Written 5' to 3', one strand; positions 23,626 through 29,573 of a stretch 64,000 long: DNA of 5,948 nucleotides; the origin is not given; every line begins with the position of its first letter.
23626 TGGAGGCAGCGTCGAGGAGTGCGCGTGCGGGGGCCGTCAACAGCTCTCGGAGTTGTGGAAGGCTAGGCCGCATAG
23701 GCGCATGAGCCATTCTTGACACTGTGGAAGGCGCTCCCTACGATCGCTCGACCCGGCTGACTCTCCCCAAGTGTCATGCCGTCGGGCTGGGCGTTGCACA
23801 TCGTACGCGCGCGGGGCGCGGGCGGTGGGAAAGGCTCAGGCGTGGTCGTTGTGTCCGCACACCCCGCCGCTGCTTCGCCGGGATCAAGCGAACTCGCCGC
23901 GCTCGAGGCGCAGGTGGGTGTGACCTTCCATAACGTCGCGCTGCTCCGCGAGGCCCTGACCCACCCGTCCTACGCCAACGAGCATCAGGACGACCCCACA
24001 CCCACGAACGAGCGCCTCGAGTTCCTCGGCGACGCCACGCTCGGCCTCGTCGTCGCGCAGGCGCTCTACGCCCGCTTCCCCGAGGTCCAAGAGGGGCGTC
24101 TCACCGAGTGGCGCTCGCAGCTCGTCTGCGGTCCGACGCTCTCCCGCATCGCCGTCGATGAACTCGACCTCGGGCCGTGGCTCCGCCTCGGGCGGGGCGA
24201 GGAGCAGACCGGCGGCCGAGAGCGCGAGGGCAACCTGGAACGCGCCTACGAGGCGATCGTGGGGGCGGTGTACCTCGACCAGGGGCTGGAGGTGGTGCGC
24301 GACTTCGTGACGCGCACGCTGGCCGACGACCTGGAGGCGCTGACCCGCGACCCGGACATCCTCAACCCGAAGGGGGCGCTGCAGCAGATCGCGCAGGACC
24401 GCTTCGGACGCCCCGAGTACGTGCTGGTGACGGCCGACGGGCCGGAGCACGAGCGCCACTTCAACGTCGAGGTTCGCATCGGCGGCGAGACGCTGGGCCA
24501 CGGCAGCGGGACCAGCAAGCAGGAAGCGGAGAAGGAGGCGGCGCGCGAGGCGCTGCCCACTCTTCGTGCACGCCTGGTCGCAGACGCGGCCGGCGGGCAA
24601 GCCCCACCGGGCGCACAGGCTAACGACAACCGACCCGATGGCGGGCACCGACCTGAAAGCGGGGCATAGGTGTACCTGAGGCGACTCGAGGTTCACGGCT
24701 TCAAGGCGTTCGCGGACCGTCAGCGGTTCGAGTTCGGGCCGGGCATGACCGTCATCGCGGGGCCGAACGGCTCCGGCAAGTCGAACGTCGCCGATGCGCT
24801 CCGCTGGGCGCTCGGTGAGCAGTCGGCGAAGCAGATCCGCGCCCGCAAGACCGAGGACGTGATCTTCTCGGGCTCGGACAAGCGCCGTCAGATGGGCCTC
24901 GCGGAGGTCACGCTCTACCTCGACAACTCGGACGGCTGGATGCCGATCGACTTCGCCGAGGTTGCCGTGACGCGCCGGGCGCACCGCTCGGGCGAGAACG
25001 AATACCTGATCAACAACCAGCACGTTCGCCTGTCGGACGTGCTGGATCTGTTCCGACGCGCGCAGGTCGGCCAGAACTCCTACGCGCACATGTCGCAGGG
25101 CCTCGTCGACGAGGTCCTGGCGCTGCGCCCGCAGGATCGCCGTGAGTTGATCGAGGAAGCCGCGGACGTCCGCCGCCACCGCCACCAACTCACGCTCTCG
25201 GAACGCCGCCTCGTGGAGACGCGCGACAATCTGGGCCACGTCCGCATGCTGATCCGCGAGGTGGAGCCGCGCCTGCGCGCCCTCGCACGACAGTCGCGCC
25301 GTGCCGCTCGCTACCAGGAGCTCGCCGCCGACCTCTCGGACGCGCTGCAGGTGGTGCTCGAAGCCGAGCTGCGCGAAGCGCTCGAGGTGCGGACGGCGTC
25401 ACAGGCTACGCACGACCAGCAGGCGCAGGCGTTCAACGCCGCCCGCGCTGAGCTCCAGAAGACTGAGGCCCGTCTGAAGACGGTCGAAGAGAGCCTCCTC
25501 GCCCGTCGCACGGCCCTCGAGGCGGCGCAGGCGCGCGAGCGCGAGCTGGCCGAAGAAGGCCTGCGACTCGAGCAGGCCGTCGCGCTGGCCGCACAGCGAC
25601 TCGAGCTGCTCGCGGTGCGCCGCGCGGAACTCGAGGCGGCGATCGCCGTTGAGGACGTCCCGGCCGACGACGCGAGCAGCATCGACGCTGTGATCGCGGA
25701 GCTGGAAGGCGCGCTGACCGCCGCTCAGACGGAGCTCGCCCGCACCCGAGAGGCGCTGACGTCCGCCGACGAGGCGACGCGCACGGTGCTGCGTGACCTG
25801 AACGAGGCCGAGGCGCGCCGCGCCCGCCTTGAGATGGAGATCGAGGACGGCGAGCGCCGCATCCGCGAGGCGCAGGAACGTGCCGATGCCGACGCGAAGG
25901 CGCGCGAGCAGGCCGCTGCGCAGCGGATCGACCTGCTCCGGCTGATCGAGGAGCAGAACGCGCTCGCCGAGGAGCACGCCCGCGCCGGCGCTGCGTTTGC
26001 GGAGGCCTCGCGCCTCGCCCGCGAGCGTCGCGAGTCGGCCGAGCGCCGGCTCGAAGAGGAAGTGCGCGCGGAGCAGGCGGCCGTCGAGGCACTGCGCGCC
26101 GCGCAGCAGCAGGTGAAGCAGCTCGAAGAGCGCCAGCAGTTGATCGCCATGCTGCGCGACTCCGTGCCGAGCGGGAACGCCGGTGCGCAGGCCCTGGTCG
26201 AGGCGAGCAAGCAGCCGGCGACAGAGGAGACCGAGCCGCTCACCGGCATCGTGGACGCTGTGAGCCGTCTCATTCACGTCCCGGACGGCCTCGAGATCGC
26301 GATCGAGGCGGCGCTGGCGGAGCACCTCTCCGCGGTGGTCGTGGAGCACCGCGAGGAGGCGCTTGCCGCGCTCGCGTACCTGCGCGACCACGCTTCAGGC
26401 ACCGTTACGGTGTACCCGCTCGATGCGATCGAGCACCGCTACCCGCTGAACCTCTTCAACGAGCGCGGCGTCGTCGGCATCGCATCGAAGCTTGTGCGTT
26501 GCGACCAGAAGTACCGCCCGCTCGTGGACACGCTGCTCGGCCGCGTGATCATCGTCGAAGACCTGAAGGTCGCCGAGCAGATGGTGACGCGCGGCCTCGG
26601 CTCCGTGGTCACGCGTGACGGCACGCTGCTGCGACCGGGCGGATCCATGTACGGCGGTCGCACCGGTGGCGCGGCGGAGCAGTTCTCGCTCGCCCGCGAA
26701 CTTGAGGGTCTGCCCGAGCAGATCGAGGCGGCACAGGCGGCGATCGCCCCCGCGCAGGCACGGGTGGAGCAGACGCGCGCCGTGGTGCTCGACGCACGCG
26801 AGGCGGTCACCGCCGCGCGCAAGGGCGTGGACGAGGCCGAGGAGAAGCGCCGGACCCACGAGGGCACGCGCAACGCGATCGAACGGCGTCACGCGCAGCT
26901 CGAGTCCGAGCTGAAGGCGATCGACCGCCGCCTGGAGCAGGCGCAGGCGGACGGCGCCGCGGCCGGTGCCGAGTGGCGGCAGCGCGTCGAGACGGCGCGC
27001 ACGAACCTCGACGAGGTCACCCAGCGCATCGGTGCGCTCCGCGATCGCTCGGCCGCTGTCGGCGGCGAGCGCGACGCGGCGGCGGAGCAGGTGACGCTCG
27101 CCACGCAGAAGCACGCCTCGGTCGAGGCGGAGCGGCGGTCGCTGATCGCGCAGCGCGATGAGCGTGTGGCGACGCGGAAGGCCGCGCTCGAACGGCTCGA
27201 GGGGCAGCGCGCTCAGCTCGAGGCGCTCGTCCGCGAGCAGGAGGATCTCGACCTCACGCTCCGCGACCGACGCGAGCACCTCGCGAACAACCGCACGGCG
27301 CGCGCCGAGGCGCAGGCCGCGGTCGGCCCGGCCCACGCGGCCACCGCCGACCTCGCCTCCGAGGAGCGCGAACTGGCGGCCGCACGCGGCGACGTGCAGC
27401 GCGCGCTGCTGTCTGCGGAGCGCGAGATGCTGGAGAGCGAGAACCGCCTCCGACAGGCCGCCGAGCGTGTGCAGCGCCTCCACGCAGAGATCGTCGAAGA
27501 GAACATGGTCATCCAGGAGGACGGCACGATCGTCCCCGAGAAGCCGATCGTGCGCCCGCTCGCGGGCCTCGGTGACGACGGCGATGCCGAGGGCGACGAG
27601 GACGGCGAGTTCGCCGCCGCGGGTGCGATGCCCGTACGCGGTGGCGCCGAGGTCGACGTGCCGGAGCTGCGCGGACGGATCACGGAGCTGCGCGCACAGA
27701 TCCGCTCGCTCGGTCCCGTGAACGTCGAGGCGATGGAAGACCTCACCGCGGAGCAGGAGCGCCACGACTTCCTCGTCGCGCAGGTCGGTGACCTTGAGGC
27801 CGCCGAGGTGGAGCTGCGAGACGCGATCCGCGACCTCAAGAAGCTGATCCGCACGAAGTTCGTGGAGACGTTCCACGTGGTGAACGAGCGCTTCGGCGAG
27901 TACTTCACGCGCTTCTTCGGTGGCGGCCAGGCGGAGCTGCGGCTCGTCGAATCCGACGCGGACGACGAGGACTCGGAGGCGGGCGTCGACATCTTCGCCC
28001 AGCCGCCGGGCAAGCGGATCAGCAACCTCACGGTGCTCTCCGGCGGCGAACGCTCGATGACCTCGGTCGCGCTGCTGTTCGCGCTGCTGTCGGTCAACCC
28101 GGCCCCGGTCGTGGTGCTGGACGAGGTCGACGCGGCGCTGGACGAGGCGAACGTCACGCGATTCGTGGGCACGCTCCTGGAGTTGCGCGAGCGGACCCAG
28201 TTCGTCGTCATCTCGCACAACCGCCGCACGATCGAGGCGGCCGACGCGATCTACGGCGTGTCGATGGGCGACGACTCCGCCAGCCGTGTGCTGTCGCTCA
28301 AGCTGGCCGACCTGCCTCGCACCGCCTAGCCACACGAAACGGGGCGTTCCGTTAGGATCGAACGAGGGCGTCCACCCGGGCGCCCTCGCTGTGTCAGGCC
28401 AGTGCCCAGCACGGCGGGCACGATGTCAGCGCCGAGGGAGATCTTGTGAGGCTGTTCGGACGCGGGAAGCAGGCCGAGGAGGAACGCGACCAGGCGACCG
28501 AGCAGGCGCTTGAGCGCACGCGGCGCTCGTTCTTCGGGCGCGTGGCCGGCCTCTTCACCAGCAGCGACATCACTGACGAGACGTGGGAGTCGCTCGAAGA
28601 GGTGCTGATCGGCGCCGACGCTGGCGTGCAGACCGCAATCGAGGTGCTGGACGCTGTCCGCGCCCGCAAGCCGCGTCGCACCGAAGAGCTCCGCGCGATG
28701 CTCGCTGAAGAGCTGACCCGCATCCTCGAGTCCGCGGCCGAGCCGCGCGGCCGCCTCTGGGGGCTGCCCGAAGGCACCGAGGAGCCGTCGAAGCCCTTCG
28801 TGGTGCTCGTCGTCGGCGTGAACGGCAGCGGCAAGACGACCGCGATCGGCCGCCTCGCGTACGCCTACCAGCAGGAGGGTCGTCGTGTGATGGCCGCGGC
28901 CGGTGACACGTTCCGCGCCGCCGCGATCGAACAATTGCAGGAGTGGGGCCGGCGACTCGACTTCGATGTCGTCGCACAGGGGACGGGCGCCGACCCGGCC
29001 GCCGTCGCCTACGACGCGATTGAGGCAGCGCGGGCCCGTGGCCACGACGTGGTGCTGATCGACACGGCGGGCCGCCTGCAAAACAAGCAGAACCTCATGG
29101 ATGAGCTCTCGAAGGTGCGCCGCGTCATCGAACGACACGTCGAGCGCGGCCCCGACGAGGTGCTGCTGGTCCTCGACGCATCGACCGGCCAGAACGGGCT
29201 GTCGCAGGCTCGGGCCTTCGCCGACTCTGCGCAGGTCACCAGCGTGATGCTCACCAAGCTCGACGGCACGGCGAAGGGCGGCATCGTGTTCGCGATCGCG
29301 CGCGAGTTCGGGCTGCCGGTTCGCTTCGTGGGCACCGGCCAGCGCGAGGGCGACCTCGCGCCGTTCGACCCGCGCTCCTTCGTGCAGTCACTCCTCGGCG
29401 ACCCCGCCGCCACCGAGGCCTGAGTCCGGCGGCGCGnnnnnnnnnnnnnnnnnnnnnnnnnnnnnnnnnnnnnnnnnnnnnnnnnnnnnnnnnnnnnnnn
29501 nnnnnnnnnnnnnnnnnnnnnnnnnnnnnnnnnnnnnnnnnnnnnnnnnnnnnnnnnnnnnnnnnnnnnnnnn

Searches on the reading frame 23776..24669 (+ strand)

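Call 56: search_protein_families(library=pfam, proteins=[window:23776-24669:+])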
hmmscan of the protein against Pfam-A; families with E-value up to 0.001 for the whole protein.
window:23776-24669:+ (297 aa): 4 families
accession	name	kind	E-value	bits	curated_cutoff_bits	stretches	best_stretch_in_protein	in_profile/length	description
PF14622.11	Ribonucleas_3_3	-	2.8e-35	121.7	35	1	55-185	3-127/128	Ribonuclease-III-like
PF00636.31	Ribonuclease_3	-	2.3e-21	76.9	27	1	79-170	1-102/102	Ribonuclease III domain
PF00035.32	dsrm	-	2.5e-14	54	23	1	198-260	1-63/66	Double-stranded RNA binding motif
PF14709.13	DND1_DSRM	-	0.0001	23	25.7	1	199-259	4-70/80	double strand RNA binding domain from DEAD END PROTEIN 1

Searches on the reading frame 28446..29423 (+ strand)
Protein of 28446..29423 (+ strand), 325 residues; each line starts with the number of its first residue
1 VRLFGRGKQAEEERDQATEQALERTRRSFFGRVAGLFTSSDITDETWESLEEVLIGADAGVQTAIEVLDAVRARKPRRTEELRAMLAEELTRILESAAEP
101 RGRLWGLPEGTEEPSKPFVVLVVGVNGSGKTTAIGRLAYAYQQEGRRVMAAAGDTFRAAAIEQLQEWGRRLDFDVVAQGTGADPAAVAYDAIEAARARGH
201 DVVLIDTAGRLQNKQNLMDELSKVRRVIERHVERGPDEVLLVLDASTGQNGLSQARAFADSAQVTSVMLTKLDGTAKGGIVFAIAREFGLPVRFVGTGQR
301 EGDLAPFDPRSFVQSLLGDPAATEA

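Call 56: search_protein_families(library=pfam, proteins=[window:28446-29423:+])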
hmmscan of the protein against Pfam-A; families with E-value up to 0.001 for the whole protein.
window:28446-29423:+ (325 aa): 11 families
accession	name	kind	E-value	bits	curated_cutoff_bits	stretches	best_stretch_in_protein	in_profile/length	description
PF00448.28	SRP54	-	8.9e-74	247.8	22.7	1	117-318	1-196/196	SRP54-type protein, GTPase domain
PF02881.24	SRP54_N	-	1.1e-08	35.7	22.4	1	31-90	3-75/75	SRP54-type protein, helical bundle domain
PF13604.12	AAA_30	-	2.3e-07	31.2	27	1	118-215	19-104/191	AAA domain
PF13191.12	AAA_16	-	1.8e-06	29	32.6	1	119-247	26-142/167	AAA ATPase domain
PF13401.12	AAA_22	-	1.9e-06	28.7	27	1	119-226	7-109/130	AAA domain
PF25199.1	nSTAND_NTPase5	-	5.3e-06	26.8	34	1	112-203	36-127/145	Novel STAND NTPase 5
PF13207.12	AAA_17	-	9.5e-06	26.4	27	1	123-223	1-94/136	AAA domain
PF03308.22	MeaB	-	0.00013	21.5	23.1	0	119-152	35-68/273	Methylmalonyl Co-A mutase-associated GTPase MeaB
PF06414.18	Zeta_toxin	-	0.00027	20.9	22.3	1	112-221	11-117/199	Zeta toxin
PF02492.25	cobW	-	0.00043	20.4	20.7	0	119-273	2-154/180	CobW/HypB/UreG, nucleotide-binding domain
PF20720.3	nSTAND3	-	0.00089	19.4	27.2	0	119-151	19-51/155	Novel STAND NTPase 3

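Call 58: search_protein_families(library=ncbifam, proteins=[window:28446-29423:+])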
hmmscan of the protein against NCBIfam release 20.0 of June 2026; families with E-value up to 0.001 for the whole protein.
window:28446-29423:+ (325 aa): 14 families
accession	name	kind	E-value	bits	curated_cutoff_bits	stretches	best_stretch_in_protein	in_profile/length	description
TIGR00064.1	ftsY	equivalog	1.1e-100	336.5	260.7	1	42-317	2-279/279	signal recognition particle-docking protein FtsY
TIGR00959.1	ffh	equivalog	2.6e-57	194.6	473.2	1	112-318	94-295/428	signal recognition particle protein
TIGR01425.1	SRP54_euk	equivalog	4.2e-49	167.6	576.25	1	80-318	72-295/428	signal recognition particle protein SRP54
TIGR03499.1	FlhF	equivalog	1.5e-15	57.9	174.15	1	16-209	111-286/286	flagellar biosynthesis GTPase FlhF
NF009367.0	PRK12724.1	equivalog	6.5e-15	54.9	718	1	115-299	221-396/433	flagellar biosynthesis regulator FlhF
NF009368.0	PRK12726.1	equivalog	5.2e-13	48.8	832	1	119-300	208-380/407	flagellar biosynthesis regulator FlhF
NF005230.0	PRK06731.1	equivalog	4.6e-12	45.8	553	1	120-299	89-259/281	flagellar biosynthesis regulator FlhF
NF011312.0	PRK14723.1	equivalog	7.8e-12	44.5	951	1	120-300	188-361/768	flagellar biosynthesis regulator FlhF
NF011311.0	PRK14722.1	equivalog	9.7e-09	34.7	777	1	119-300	139-319/374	flagellar biosynthesis regulator FlhF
NF011310.0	PRK14721.1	equivalog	3.1e-08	33.3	725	1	120-300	194-364/423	flagellar biosynthesis regulator FlhF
NF009366.0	PRK12723.1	equivalog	1.3e-07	31.1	585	1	115-300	172-350/388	flagellar biosynthesis regulator FlhF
NF041546.1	ParA_partition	equivalog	9.4e-05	22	180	1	127-214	10-91/203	ParA family partition ATPase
TIGR00750.1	lao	equivalog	0.00048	19.3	240.75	0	119-152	36-69/300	methylmalonyl Co-A mutase-associated GTPase MeaB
NF001384.0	PRK00279.2-2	equivalog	0.00051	19.8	152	1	120-223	5-104/191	adenylate kinase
